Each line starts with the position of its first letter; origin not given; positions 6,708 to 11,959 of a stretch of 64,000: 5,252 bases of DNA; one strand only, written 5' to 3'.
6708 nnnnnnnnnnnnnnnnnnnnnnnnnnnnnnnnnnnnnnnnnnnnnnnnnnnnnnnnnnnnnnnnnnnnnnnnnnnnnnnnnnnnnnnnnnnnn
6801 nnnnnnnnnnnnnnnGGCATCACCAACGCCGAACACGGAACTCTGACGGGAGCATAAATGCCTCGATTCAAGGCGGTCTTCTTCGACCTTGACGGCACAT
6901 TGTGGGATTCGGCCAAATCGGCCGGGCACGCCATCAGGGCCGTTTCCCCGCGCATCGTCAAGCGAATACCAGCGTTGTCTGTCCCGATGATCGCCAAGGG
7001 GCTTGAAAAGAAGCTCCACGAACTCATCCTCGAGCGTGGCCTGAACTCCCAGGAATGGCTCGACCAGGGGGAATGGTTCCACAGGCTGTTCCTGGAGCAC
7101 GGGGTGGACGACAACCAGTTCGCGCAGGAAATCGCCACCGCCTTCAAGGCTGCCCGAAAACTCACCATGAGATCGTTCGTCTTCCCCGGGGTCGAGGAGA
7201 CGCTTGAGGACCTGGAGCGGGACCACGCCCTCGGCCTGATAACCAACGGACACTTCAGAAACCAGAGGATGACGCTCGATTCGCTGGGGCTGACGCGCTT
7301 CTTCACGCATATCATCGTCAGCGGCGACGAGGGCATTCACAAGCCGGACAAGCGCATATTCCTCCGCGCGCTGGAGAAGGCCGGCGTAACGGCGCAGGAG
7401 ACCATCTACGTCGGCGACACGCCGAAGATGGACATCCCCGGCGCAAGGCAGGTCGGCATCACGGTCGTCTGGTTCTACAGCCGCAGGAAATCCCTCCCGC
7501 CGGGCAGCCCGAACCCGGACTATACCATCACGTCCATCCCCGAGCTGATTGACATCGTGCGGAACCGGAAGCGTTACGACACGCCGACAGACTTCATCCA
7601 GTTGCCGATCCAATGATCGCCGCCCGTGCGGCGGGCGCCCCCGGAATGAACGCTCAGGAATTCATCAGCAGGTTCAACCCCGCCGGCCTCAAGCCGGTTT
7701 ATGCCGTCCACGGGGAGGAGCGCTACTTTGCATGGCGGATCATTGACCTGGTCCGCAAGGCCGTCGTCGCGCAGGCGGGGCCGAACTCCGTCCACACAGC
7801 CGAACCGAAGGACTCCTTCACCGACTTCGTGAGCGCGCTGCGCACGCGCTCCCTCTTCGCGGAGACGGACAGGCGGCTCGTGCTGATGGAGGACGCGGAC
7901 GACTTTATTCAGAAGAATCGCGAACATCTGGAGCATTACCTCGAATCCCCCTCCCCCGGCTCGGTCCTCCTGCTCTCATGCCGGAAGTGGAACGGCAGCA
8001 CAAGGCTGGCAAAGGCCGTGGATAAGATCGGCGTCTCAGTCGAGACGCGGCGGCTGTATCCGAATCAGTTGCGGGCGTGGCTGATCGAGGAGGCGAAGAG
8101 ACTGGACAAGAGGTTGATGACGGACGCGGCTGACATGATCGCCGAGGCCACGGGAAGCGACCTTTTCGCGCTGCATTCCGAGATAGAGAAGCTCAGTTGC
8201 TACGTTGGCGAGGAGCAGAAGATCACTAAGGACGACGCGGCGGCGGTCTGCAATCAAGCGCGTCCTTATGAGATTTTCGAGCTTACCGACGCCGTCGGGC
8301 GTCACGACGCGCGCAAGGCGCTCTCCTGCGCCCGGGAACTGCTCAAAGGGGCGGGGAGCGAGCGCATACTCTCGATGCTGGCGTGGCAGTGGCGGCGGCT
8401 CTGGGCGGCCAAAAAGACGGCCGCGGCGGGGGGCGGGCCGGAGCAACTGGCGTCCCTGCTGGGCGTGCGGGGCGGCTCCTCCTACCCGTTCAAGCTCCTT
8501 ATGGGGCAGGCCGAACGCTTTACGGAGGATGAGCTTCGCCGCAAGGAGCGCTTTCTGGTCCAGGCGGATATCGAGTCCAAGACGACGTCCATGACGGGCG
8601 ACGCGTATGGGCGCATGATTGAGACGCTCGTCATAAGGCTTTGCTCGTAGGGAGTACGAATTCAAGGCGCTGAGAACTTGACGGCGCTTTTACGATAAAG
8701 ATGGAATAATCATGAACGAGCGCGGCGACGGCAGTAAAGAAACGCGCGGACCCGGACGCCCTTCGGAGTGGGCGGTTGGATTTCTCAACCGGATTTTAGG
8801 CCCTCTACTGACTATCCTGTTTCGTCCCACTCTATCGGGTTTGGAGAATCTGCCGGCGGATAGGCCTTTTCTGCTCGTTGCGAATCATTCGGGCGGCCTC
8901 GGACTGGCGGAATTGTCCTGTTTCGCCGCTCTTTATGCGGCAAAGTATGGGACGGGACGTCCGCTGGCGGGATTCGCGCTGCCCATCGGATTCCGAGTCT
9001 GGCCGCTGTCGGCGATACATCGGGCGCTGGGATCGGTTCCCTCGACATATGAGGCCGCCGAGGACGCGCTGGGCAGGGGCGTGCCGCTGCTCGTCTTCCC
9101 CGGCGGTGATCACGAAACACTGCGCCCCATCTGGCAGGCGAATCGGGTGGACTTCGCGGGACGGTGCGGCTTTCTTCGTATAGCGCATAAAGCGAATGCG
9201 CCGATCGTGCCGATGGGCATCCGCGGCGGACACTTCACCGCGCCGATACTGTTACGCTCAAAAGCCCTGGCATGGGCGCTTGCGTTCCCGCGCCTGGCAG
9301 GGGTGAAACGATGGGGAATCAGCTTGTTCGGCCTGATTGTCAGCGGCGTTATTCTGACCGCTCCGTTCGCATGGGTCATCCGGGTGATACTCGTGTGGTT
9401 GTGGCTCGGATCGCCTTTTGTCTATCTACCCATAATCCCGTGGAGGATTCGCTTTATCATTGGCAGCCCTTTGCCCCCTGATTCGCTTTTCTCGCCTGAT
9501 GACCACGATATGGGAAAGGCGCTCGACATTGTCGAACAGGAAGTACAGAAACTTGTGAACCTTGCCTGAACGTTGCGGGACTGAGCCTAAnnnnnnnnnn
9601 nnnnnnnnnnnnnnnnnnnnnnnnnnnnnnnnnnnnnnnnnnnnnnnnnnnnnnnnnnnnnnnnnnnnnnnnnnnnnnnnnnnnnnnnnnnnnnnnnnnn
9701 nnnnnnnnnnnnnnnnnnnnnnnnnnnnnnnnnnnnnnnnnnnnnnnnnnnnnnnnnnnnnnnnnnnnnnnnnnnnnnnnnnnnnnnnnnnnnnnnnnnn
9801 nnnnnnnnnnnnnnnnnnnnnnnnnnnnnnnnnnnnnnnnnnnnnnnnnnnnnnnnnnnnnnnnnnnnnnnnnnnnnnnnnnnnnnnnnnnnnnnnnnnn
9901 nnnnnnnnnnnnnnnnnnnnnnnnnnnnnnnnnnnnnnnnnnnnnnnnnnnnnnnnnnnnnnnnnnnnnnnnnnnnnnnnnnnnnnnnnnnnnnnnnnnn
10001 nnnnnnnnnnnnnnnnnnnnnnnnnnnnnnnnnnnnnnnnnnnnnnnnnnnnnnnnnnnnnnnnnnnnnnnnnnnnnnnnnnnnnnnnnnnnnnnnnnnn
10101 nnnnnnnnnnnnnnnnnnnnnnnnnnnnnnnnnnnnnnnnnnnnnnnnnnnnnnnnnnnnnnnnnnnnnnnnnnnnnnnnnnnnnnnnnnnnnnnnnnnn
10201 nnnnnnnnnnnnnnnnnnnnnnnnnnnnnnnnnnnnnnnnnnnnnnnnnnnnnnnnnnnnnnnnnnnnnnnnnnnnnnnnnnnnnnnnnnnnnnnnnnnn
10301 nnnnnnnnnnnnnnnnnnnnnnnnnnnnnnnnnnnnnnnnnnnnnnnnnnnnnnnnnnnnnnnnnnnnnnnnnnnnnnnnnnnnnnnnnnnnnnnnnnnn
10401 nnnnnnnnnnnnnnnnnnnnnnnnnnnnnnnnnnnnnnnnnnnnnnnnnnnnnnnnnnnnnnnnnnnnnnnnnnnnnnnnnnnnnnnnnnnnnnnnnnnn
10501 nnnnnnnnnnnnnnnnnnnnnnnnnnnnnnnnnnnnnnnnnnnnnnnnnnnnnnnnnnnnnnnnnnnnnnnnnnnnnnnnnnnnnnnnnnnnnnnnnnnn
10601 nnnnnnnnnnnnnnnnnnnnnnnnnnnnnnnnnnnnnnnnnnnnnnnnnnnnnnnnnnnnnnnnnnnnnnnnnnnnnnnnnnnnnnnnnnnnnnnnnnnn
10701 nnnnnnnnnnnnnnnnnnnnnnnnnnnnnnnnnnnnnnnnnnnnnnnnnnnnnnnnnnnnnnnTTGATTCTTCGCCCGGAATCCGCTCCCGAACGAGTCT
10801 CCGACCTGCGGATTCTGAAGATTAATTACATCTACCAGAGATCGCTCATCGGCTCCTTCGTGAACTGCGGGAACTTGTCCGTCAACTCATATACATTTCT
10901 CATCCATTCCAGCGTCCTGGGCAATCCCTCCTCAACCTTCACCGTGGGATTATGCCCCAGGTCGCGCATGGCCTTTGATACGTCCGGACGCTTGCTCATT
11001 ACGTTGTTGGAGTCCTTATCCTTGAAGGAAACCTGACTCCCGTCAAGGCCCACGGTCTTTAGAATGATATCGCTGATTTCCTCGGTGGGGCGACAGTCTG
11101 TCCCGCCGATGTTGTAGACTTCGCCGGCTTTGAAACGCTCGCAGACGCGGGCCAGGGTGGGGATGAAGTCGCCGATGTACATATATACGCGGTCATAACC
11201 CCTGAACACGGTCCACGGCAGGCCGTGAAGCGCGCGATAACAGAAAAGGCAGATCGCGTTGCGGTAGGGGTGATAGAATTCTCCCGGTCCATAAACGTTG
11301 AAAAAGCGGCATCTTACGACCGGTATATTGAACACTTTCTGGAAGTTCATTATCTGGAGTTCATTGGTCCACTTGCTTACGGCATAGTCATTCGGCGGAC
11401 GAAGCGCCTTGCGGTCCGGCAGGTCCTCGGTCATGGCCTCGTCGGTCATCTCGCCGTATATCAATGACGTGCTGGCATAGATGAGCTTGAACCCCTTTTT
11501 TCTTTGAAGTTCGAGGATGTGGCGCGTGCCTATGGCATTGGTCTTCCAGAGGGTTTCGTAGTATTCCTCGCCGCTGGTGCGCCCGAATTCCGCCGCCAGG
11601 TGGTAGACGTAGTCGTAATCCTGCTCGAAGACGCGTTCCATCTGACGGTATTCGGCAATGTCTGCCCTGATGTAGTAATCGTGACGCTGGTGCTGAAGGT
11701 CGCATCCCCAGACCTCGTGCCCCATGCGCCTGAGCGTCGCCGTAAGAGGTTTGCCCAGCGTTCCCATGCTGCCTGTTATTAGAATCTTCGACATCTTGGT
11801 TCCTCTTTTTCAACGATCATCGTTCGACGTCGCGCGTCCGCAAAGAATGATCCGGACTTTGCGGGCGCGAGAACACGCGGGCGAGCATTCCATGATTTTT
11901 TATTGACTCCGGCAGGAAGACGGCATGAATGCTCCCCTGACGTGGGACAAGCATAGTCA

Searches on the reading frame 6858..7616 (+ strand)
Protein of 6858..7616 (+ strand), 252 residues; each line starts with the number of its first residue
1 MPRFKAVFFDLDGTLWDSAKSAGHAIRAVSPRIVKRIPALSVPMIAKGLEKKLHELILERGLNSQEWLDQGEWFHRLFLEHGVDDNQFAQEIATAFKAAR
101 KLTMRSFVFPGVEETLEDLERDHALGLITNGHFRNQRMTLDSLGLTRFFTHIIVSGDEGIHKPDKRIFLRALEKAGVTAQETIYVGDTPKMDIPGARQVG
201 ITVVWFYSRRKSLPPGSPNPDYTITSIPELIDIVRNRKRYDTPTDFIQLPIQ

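Call 8: search_protein_families(library=pfam, proteins=[window:6858-7616:+], max_evalue=0.001)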
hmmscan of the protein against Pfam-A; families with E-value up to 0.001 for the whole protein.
window:6858-7616:+ (252 aa): 5 families
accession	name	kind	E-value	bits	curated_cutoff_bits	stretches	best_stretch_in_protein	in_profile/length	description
PF00702.32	Hydrolase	-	2.5e-29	103.5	26.4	1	4-200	1-191/191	haloacid dehalogenase-like hydrolase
PF13419.12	HAD_2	-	7.5e-27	95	23.8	1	7-205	1-177/178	Haloacid dehalogenase-like hydrolase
PF13242.12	Hydrolase_like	-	1.7e-08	34.7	22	1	161-227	3-72/75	HAD-hyrolase-like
PF12710.13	HAD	-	9.7e-08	33.1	27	1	7-197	1-189/189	haloacid dehalogenase-like hydrolase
PF03031.24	NIF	-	0.00095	19.3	21.8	0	97-191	29-120/160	NLI interacting factor-like phosphatase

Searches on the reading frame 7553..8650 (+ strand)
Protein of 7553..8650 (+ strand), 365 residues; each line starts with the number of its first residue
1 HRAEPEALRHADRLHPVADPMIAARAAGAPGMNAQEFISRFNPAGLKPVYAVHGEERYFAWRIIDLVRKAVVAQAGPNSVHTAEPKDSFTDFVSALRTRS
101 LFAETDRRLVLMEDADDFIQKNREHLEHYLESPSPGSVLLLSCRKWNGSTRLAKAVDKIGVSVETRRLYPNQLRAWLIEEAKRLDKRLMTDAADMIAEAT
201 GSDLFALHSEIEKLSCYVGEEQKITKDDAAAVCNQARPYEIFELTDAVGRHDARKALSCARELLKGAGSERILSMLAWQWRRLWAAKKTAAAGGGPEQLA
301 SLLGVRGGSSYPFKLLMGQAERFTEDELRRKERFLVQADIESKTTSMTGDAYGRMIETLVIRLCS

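Call 8: search_protein_families(library=pfam, proteins=[window:7553-8650:+], max_evalue=0.001)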
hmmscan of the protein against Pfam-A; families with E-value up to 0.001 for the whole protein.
window:7553-8650:+ (365 aa): 2 families
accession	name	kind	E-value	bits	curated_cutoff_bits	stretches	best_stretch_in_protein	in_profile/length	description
PF21694.2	DNA_pol3_delta_C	-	5.8e-16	59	27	1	240-350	3-111/121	DNA polymerase III delta subunit, C-terminal domain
PF06144.19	DNA_pol3_delta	-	0.00082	19.8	21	0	82-160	34-118/124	DNA polymerase III, delta subunit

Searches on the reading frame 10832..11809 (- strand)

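Call 8: search_protein_families(library=pfam, proteins=[window:10832-11809:-], max_evalue=0.001)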
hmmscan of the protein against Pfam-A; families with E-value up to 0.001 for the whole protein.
window:10832-11809:- (325 aa): 6 families
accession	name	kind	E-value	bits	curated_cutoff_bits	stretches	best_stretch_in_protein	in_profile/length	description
PF01370.27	Epimerase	-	1.1e-37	130.1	20.9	1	9-235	1-240/240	NAD dependent epimerase/dehydratase family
PF16363.11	GDP_Man_Dehyd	-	2.8e-28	99.8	27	1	10-297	1-330/332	GDP-mannose 4,6 dehydratase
PF04321.23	RmlD_sub_bind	-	5.7e-16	58.9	27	1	8-174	2-153/287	RmlD substrate binding domain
PF07993.18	NAD_binding_4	-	2.3e-10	40.5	20.1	1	63-174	87-209/258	Male sterility protein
PF01073.25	3Beta_HSD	-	6.9e-07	29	22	1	11-177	2-186/280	3-beta hydroxysteroid dehydrogenase/isomerase family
PF02719.21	Polysacc_synt_2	-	7.8e-07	29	20.2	1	46-108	58-121/293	Polysaccharide biosynthesis protein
